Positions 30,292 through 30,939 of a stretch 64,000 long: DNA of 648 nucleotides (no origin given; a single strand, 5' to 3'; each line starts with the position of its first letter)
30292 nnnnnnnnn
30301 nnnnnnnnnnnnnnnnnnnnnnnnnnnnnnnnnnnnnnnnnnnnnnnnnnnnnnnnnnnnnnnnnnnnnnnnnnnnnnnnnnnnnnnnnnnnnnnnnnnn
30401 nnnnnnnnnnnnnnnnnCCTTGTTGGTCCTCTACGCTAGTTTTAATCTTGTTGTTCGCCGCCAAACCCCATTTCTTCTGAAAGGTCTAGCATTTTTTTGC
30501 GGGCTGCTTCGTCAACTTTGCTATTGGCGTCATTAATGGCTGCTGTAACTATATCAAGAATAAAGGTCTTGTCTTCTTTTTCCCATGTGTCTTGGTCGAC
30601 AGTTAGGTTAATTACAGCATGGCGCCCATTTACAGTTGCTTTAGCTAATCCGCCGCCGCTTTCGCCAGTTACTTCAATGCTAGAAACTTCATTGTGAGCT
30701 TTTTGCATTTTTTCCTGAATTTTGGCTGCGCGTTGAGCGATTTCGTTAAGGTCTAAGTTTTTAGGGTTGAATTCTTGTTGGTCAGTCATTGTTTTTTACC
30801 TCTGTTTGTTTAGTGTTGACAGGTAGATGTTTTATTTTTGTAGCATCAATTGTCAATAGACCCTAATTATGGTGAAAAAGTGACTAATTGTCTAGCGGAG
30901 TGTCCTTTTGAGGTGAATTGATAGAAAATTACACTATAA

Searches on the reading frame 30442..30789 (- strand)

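Call 14: search_protein_families(library=pfam, proteins=[window:30442-30789:-])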
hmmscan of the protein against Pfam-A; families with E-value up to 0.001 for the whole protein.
window:30442-30789:- (115 aa): 1 family
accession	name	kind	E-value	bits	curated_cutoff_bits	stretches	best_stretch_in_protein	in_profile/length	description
PF02575.21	YbaB_DNA_bd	-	1.5e-21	76.8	25.5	1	19-107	2-90/91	YbaB/EbfC DNA-binding family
